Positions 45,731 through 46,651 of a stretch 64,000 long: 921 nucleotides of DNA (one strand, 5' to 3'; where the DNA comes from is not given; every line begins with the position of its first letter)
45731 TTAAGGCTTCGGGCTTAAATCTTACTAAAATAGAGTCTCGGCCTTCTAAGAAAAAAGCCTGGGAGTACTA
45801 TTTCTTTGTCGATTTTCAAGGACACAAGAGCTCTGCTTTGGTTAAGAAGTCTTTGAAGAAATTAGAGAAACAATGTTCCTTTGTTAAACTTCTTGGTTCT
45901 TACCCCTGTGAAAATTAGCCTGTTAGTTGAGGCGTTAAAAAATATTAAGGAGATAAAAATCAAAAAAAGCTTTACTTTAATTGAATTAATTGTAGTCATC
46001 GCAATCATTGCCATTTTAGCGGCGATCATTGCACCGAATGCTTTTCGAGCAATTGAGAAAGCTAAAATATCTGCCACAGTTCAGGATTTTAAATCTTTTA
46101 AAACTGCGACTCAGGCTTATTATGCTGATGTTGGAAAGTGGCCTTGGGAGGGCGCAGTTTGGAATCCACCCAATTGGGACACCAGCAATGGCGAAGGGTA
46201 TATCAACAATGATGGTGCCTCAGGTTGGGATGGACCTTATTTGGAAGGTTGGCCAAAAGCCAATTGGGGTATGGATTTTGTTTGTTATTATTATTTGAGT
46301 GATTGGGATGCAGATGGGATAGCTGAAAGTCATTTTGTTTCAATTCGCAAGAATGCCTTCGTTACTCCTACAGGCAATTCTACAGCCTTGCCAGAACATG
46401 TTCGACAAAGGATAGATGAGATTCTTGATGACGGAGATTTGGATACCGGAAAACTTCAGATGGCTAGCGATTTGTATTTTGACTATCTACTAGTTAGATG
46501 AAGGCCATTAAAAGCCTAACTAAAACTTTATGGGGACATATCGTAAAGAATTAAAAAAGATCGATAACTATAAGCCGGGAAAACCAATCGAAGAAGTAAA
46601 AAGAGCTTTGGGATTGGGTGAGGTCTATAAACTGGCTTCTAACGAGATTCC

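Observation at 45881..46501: Second pilin paralogue inserted in the aromatic amino-acid operon; ambiguous start, possibly ATC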

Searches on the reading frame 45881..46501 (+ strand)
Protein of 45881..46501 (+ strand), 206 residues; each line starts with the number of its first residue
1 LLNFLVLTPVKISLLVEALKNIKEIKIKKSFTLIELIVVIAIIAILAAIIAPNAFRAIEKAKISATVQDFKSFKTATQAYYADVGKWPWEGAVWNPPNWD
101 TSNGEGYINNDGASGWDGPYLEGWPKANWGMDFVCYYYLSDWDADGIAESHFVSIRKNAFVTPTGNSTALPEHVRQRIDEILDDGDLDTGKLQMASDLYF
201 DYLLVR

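Call 4: search_protein_families(library=pfam, proteins=[window:45881-46501:+], max_evalue=0.01)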
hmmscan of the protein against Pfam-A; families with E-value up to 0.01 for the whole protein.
window:45881-46501:+ (206 aa): 2 families
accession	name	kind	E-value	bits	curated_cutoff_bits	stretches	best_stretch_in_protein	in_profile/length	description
PF07963.17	N_methyl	-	7.1e-07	29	21.2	1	28-50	4-26/27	Prokaryotic N-terminal methylation motif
PF08334.16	T2SSG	-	0.0002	21.8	21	1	55-134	3-75/108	Type II secretion system (T2SS), protein G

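Call 7: find_homologous_proteins(query=window:45881-46501:+)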
Query window:45881-46501:+ (206 aa): 1763 proteins with E <= 0.001 among 6618 candidates; the best 120 are listed.
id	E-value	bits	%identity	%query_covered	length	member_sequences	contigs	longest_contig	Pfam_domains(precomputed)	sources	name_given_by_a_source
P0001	2.1e-129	447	99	96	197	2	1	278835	PF07963.18,PF22434.2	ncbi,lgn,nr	ncbi:MAG: type II secretion system protein GspG [Candidatus Omnitrophica bacterium]|nr:type II secre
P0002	3.0e-67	244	63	86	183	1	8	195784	PF07963.18,PF22434.2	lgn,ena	-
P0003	3.9e-66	241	63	87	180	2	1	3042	PF22434.2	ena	-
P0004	1.0e-60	223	60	86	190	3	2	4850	PF07963.18,PF22434.2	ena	-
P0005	2.0e-59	219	58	88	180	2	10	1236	PF07963.18,PF22434.2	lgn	-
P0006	4.9e-59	218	60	87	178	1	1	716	PF07963.18,PF22434.2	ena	-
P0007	1.1e-58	216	57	89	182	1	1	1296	PF07963.18,PF22434.2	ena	-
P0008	8.3e-55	204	57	87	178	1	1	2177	PF22434.2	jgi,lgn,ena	-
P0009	5.4e-54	201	54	86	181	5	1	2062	PF07963.18,PF22434.2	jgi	-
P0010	2.0e-50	189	52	90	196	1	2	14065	PF07963.18,PF22434.2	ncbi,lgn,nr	ncbi:MAG: prepilin-type N-terminal cleavage/methylation domain-containing protein [Candidatus Omnitr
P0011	2.8e-49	186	54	87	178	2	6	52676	PF07963.18,PF22434.2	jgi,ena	-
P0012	4.7e-37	146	48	81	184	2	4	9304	PF07963.18,PF22434.2,PF08334.17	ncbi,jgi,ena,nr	ncbi:MAG: pilin [Candidatus Omnitrophica bacterium]|nr:pilin [Candidatus Omnitrophota bacterium] MBU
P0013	1.8e-35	141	43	90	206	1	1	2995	PF07963.18,PF22434.2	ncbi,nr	ncbi:MAG: prepilin-type N-terminal cleavage/methylation domain-containing protein [Candidatus Omnitr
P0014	2.5e-35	140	47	87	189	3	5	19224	PF07963.18,PF22434.2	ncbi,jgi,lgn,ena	-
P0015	3.5e-35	140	44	88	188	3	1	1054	PF07963.18,PF22434.2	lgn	-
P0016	1.1e-34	138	53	62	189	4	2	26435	PF07963.18,PF22434.2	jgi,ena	-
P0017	1.8e-34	137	48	87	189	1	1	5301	PF07963.18,PF22434.2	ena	-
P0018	1.2e-33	135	49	76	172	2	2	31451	PF07963.18,PF22434.2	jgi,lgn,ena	-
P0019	1.3e-33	134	49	79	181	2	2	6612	PF07963.18,PF22434.2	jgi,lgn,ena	-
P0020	2.0e-33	134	50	81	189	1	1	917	PF07963.18,PF22434.2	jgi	jgi:general secretion pathway protein G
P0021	2.7e-33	133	43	84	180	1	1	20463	PF07963.18,PF22434.2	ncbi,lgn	-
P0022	2.9e-33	133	51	74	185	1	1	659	PF07963.18,PF22434.2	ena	-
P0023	3.4e-33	133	46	87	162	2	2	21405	PF07963.18,PF22434.2,PF08334.17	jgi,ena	-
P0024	3.8e-33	133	45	86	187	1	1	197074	PF07963.18,PF22434.2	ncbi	-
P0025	4.3e-33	133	47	82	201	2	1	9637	PF07963.18,PF22434.2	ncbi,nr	ncbi:MAG: prepilin-type N-terminal cleavage/methylation domain-containing protein [Candidatus Omnitr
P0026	4.5e-33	133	46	87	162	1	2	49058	PF07963.18,PF22434.2,PF08334.17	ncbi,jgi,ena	-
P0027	4.6e-33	133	45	83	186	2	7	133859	PF07963.18,PF22434.2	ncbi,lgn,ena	-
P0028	4.9e-33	133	42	88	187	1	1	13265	PF07963.18,PF22434.2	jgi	jgi:general secretion pathway protein G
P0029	5.0e-33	133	42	87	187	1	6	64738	PF07963.18,PF22434.2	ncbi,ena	-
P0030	5.1e-33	132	44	86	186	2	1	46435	PF07963.18,PF22434.2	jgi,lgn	jgi:general secretion pathway protein G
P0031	5.4e-33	132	45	87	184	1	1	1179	PF07963.18,PF22434.2,PF08334.17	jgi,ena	-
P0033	7.4e-33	132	46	83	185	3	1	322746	PF07963.18,PF22434.2,PF08334.17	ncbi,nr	ncbi:MAG: type II secretion system protein GspG [Candidatus Omnitrophica bacterium]|nr:type II secre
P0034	1.2e-32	131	43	81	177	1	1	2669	PF07963.18,PF22434.2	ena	-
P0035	1.3e-32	131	47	83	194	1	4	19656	PF07963.18,PF22434.2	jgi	-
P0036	2.1e-32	131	45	81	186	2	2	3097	PF07963.18,PF22434.2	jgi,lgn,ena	-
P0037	2.4e-32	130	44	81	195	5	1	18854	PF07963.18,PF22434.2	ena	-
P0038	2.8e-32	130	56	60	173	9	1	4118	PF07963.18,PF22434.2,PF08334.17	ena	-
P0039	4.6e-32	129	40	90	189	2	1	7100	PF07963.18,PF22434.2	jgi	jgi:general secretion pathway protein G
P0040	4.8e-32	129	42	87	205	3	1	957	PF07963.18,PF22434.2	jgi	jgi:general secretion pathway protein G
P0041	5.2e-32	129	47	83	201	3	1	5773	PF07963.18,PF22434.2,PF08334.17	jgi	jgi:general secretion pathway protein G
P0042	6.0e-32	129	43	87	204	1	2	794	PF07963.18,PF22434.2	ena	-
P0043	8.3e-32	129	42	87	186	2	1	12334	PF07963.18,PF22434.2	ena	-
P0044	9.3e-32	128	50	75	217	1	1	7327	PF07963.18,PF22434.2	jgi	-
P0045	1.0e-31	128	46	79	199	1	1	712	PF07963.18,PF22434.2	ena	-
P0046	1.0e-31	128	46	81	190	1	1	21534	PF07963.18,PF22434.2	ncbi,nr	ncbi:MAG: prepilin-type N-terminal cleavage/methylation domain-containing protein [Candidatus Omnitr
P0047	1.1e-31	128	48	80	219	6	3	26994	PF07963.18,PF22434.2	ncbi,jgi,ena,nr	ncbi:MAG: hypothetical protein B1H08_02735 [Candidatus Omnitrophica bacterium 4484_171]|nr:MAG: hypo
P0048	1.3e-31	128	48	81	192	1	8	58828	PF07963.18,PF22434.2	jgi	-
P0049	1.4e-31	128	56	63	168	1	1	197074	PF07963.18,PF22434.2,PF08334.17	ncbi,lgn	-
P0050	1.5e-31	128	43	84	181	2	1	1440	PF07963.18,PF22434.2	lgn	-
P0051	1.9e-31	127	43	82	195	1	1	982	PF07963.18,PF22434.2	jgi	jgi:prepilin-type N-terminal cleavage/methylation domain-containing protein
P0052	2.0e-31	127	47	82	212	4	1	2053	PF07963.18,PF22434.2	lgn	-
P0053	2.4e-31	127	46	81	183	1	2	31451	PF07963.18,PF22434.2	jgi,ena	-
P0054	2.6e-31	127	47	81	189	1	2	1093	PF07963.18,PF22434.2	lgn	-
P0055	3.5e-31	126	45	83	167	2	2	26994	PF07963.18,PF22434.2,PF08334.17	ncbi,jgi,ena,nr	ncbi:MAG: hypothetical protein B1H08_06510 [Candidatus Omnitrophica bacterium 4484_171]|nr:MAG: hypo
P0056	3.7e-31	126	45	87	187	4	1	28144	PF07963.18,PF22434.2,PF08334.17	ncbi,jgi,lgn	ncbi:MAG: prepilin-type N-terminal cleavage/methylation domain-containing protein [Candidatus Omnitr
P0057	3.8e-31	126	48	76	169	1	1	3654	PF07963.18,PF22434.2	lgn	-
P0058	4.7e-31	126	43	81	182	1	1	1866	PF07963.18,PF22434.2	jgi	-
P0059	4.8e-31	126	41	87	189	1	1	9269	PF07963.18,PF22434.2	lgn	-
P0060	7.3e-31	125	48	79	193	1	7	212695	PF07963.18,PF22434.2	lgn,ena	-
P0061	8.4e-31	125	47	81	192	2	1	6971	PF07963.18,PF22434.2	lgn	-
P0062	8.6e-31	125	46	83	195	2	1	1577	PF07963.18,PF22434.2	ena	-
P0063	8.7e-31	125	44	83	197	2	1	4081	PF07963.18,PF22434.2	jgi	jgi:prepilin-type N-terminal cleavage/methylation domain-containing protein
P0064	9.0e-31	125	45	83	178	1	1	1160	PF07963.18,PF22434.2,PF08334.17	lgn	-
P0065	9.8e-31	125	40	87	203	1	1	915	PF07963.18,PF22434.2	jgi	jgi:general secretion pathway protein G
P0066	1.0e-30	125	65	49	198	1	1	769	PF07963.18,PF22434.2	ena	-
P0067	1.0e-30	125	46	82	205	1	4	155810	PF07963.18,PF22434.2,PF08334.17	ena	-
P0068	1.4e-30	125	45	85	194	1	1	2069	PF07963.18,PF22434.2,PF08334.17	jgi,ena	-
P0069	1.4e-30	124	44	86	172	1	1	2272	PF07963.18,PF22434.2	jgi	jgi:general secretion pathway protein G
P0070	1.6e-30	124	55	59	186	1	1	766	PF07963.18,PF22434.2,PF08334.17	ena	-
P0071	1.6e-30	124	42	87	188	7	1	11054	PF07963.18,PF22434.2,PF08334.17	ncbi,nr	ncbi:MAG TPA: prepilin-type N-terminal cleavage/methylation domain-containing protein [Candidatus Om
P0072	1.7e-30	124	45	87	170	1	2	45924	PF07963.18,PF22434.2,PF08334.17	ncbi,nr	ncbi:MAG: type II secretion system protein GspG [Candidatus Omnitrophica bacterium]|nr:type II secre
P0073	1.8e-30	124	45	82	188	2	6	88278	PF07963.18,PF22434.2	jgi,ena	jgi:type II secretion system protein G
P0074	1.9e-30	124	43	87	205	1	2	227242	PF07963.18,PF22434.2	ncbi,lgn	-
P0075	2.2e-30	124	44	83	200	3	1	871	PF07963.18,PF22434.2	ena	-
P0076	2.2e-30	124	46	81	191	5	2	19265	PF07963.18,PF22434.2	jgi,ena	-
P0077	2.5e-30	124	48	78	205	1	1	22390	PF07963.18,PF22434.2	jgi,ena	-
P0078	2.5e-30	124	43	83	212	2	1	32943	PF07963.18,PF22434.2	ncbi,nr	ncbi:MAG: type II secretion system protein GspG [Candidatus Omnitrophica bacterium]|nr:type II secre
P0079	2.5e-30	124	60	51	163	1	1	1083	PF07963.18,PF22434.2,PF08334.17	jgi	jgi:general secretion pathway protein G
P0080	2.6e-30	124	66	50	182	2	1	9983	PF07963.18,PF22434.2,PF08334.17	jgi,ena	-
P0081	2.7e-30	124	48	82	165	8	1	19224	PF07963.18,PF22434.2,PF08334.17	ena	-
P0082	2.7e-30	124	47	76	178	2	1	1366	PF07963.18,PF22434.2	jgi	-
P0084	2.9e-30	124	43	83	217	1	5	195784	PF07963.18,PF22434.2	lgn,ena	-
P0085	3.0e-30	123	47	74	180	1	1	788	PF07963.18,PF22434.2,PF08334.17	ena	-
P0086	3.2e-30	123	43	81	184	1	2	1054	PF07963.18,PF22434.2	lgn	-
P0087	4.0e-30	123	47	81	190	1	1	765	PF07963.18,PF22434.2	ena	-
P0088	4.2e-30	123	46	76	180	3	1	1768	PF07963.18,PF22434.2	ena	-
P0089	4.2e-30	123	46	78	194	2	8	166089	PF07963.18,PF22434.2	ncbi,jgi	-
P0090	4.5e-30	123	63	51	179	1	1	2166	PF07963.18,PF22434.2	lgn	-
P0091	4.8e-30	123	44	81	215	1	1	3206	PF07963.18,PF22434.2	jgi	jgi:prepilin-type N-terminal cleavage/methylation domain-containing protein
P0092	5.0e-30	123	42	87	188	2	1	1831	PF07963.18,PF22434.2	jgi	jgi:general secretion pathway protein G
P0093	5.2e-30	123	47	81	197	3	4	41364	PF07963.18,PF22434.2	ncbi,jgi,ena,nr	ncbi:MAG: prepilin-type N-terminal cleavage/methylation domain-containing protein [Candidatus Omnitr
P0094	5.2e-30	123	44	87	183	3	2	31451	PF07963.18,PF22434.2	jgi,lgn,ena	-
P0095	5.4e-30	123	45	81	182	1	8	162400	PF07963.18,PF22434.2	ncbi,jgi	-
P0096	5.6e-30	123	45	81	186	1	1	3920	PF07963.18,PF22434.2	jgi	-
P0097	6.0e-30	122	62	50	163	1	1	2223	PF07963.18,PF22434.2,PF08334.17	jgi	jgi:general secretion pathway protein G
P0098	6.4e-30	122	47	81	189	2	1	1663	PF07963.18,PF22434.2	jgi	jgi:general secretion pathway protein G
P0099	7.1e-30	122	58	54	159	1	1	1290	PF07963.18,PF22434.2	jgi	jgi:general secretion pathway protein G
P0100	7.5e-30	122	43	87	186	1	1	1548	PF07963.18,PF22434.2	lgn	-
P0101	7.6e-30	122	40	82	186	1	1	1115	PF07963.18,PF22434.2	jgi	jgi:general secretion pathway protein G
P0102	8.9e-30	122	47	81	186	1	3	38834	PF07963.18,PF22434.2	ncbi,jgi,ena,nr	ncbi:MAG: type II secretion system protein GspG [Candidatus Omnitrophica bacterium]|nr:type II secre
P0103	9.1e-30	122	44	86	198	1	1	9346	PF07963.18,PF22434.2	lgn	-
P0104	9.4e-30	122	42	87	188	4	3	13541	PF07963.18,PF22434.2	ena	-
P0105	9.7e-30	122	59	50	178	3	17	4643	PF07963.18,PF22434.2,PF08334.17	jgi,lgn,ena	-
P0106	1.1e-29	122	60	50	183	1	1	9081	PF07963.18,PF22434.2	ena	-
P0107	1.2e-29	122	43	81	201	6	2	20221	PF07963.18,PF22434.2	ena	-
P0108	1.2e-29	121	58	56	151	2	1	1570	PF07963.18,PF22434.2,PF08334.17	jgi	jgi:general secretion pathway protein G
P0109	1.2e-29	121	43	81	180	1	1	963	PF07963.18,PF22434.2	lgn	-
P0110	1.4e-29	121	44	81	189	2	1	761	PF07963.18,PF22434.2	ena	-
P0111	1.4e-29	121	41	83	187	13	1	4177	PF07963.18,PF22434.2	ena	-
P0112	1.5e-29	121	58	54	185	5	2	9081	PF07963.18,PF22434.2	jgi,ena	-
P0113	1.6e-29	121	62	50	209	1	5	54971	PF07963.18,PF22434.2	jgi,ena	-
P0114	1.6e-29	121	42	87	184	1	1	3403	PF07963.18,PF22434.2,PF08334.17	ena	-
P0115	1.7e-29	121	41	84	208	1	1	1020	PF07963.18,PF22434.2,PF08334.17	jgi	-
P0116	1.8e-29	121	43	86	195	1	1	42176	PF07963.18,PF22434.2,PF08334.17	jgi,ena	-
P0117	1.9e-29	121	48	76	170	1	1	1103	PF07963.18,PF22434.2,PF08334.17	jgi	jgi:general secretion pathway protein G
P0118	1.9e-29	121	46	78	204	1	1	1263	PF07963.18,PF22434.2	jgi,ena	-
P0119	1.9e-29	121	43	87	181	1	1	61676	PF07963.18,PF22434.2,PF08334.17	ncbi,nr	ncbi:MAG: type II secretion system protein GspG [Candidatus Omnitrophica bacterium]|nr:type II secre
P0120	1.9e-29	121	49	74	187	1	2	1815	PF07963.18,PF22434.2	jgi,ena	-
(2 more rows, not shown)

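Call 10: find_encoding_contigs(protein=P0001, flank=4000, max_places=6)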
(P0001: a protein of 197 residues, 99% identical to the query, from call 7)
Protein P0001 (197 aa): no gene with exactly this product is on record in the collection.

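Call 11: find_encoding_contigs(protein=P0002, flank=5000, max_places=8)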
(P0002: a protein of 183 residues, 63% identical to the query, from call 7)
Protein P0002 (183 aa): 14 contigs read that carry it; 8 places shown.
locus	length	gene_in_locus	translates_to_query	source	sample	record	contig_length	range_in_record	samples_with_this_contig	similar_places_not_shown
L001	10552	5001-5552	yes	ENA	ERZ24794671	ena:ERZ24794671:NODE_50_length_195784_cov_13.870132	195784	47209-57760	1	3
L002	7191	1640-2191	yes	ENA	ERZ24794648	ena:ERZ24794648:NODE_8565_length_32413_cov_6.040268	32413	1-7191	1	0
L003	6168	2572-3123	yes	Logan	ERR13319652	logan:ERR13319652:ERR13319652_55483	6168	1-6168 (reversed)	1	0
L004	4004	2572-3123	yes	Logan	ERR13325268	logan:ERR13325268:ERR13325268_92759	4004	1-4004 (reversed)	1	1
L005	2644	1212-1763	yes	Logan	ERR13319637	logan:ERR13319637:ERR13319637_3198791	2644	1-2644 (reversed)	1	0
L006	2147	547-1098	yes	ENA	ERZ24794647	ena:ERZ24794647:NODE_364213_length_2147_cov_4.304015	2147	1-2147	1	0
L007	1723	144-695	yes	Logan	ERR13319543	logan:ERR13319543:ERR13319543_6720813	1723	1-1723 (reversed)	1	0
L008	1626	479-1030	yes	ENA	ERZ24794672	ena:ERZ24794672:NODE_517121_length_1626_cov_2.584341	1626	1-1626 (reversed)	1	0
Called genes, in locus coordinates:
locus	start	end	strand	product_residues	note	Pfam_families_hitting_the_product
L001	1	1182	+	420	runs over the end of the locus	PF01933:CofD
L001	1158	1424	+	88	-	PF00381:PTS-HPr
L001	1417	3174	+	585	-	PF05524:PEP-utilisers_N, PF00391:PEP-utilizers, PF02896:PEP-utilizers_C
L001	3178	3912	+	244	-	PF00483:NTP_transferase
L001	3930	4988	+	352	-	PF01817:CM_2, PF00800:PDT, PF01842:ACT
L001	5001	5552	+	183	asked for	PF07963:N_methyl, PF22434:PilW_C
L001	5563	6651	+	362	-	PF00155:Aminotran_1_2, PF00266:Aminotran_5 (faint), PF04864:Alliinase_C (faint)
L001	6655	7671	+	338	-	PF18152:DAHP_snth_FXD, PF00793:DAHP_synth_1, PF03102:NeuB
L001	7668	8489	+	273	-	PF01210:NAD_Gly3P_dh_N (weak), PF03446:NAD_binding_2, PF03807:F420_oxidored, PF02153:PDH_N, PF20463:PDH_C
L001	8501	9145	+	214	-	PF02224:Cytidylate_kin, PF13189:Cytidylate_kin2, PF13207:AAA_17 (faint), PF13238:AAA_18, PF13671:AAA_33 (faint), PF01202:SKI (faint)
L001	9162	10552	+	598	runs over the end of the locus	PF00009:GTP_EFTU, PF03144:GTP_EFTU_D2, PF14492:EFG_III (faint), PF00679:EFG_C, PF06421:LepA_C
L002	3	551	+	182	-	?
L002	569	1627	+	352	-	PF01817:CM_2, PF00800:PDT, PF01842:ACT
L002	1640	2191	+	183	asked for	PF07963:N_methyl, PF22434:PilW_C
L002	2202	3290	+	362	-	PF00155:Aminotran_1_2, PF00266:Aminotran_5 (faint), PF04864:Alliinase_C (faint)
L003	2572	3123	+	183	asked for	PF07963:N_methyl, PF22434:PilW_C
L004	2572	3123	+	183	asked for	PF07963:N_methyl, PF22434:PilW_C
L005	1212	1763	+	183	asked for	PF07963:N_methyl, PF22434:PilW_C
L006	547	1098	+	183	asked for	PF07963:N_methyl, PF22434:PilW_C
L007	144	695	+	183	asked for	PF07963:N_methyl, PF22434:PilW_C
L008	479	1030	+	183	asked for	PF07963:N_methyl, PF22434:PilW_C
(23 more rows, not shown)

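Call 12: list_cluster_members(proteins=[P0001])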
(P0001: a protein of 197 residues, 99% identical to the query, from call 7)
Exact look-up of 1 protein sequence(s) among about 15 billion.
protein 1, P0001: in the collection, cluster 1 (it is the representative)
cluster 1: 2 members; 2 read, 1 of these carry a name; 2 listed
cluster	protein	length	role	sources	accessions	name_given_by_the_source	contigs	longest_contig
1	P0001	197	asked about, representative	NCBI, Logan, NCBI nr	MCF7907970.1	MAG: type II secretion system protein GspG [Candidatus Omnitrophica bacterium] | type II secretion system protein GspG [Candidatus Omnitrophota bacterium]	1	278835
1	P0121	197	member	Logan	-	-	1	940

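Call 14: find_encoding_contigs(protein=P0121, flank=3000, max_places=6)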
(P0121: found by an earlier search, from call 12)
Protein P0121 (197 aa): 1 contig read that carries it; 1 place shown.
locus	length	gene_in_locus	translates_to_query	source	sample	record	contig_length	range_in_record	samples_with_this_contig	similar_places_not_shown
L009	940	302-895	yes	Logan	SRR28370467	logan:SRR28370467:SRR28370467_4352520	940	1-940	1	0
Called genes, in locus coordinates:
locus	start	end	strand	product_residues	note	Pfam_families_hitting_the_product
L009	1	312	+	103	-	?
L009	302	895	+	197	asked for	PF07963:N_methyl (weak), PF22434:PilW_C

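Call 33: find_encoding_contigs(protein=P0011, flank=5000, max_places=3)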
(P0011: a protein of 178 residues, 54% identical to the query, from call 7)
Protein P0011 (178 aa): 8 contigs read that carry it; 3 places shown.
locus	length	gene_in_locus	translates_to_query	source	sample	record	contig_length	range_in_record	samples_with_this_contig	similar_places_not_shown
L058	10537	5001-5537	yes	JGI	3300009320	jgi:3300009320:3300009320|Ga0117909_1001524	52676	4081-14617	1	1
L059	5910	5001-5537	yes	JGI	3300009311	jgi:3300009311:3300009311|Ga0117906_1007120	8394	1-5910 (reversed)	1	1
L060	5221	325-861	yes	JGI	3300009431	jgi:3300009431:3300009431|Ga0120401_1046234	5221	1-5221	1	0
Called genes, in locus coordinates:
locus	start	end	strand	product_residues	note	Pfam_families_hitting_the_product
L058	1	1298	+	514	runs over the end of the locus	PF00990:GGDEF, PF13487:HD_5, PF01966:HD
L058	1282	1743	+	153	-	PF00383:dCMP_cyt_deam_1, PF14437:MafB19-deam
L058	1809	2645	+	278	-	-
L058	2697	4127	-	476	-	PF07238:PilZ, PF00437:T2SSE, PF13555:AAA_29 (faint)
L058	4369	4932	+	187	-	PF08334:T2SSG (faint), PF22434:PilW_C (weak)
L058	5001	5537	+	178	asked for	PF07963:N_methyl (weak), PF22434:PilW_C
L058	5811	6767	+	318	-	PF01699:Na_Ca_ex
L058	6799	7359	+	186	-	PF04011:LemA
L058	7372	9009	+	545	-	PF01435:Peptidase_M48, PF13453:Zn_ribbon_TFIIB (weak)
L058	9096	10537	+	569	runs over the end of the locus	PF05496:RuvB_N (weak), PF13177:DNA_pol3_delta2, PF13401:AAA_22 (faint), PF00004:AAA, PF07728:AAA_5 (weak), PF22608:DNAX_ATPase_lid, PF12169:DNA_pol3_gamma3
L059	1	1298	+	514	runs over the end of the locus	PF00990:GGDEF, PF13487:HD_5, PF01966:HD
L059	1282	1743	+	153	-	PF00383:dCMP_cyt_deam_1, PF14437:MafB19-deam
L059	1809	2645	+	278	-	-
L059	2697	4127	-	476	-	PF07238:PilZ, PF00437:T2SSE, PF13555:AAA_29 (faint)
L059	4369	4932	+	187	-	PF08334:T2SSG (faint), PF22434:PilW_C (weak)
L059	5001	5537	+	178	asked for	PF07963:N_methyl (weak), PF22434:PilW_C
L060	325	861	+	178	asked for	PF07963:N_methyl (weak), PF22434:PilW_C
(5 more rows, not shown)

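Call 34: find_encoding_contigs(protein=P0010, flank=5000, max_places=2)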
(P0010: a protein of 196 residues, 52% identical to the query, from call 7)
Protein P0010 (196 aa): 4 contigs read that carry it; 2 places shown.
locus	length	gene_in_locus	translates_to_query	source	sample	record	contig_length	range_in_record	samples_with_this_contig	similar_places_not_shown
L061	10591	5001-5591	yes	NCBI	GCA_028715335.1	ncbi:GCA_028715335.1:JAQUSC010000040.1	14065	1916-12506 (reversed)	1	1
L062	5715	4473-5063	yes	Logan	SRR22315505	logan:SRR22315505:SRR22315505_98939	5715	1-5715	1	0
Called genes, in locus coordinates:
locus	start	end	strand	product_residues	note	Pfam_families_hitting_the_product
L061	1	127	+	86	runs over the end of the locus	-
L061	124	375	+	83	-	-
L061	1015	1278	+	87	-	PF13744:HTH_37 (weak), PF13560:HTH_31 (weak), PF01381:HTH_3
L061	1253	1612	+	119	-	PF13657:Couple_hipA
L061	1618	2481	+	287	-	PF07804:HipA_C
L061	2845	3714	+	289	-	PF01145:Band_7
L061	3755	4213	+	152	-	-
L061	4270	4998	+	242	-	PF07963:N_methyl, PF22434:PilW_C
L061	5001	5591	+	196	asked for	PF07963:N_methyl (faint), PF22434:PilW_C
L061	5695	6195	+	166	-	-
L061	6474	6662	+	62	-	-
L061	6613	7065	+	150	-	-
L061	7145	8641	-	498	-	PF00171:Aldedh, PF05893:LuxC (faint)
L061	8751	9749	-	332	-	PF00596:Aldolase_II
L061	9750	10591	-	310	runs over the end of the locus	PF01008:IF-2B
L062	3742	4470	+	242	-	PF07963:N_methyl, PF22434:PilW_C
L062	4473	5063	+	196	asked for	PF07963:N_methyl (faint), PF22434:PilW_C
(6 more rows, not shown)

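Call 35: find_encoding_contigs(protein=P0004, flank=5000, max_places=2)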
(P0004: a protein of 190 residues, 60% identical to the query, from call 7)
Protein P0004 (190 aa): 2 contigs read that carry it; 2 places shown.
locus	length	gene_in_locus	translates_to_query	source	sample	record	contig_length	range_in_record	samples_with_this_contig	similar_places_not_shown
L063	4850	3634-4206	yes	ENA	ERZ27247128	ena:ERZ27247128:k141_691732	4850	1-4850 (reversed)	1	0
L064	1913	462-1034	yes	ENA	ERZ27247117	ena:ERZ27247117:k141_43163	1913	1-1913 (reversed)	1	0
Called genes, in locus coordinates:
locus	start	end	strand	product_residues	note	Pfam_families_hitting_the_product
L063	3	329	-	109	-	?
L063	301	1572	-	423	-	PF02403:Seryl_tRNA_N, PF00587:tRNA-synt_2b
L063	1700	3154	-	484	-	PF01139:RtcB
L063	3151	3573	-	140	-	PF01951:Archease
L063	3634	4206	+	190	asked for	PF07963:N_methyl (weak), PF22434:PilW_C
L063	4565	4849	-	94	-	?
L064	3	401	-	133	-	?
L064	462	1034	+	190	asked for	PF07963:N_methyl (weak), PF22434:PilW_C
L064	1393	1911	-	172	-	?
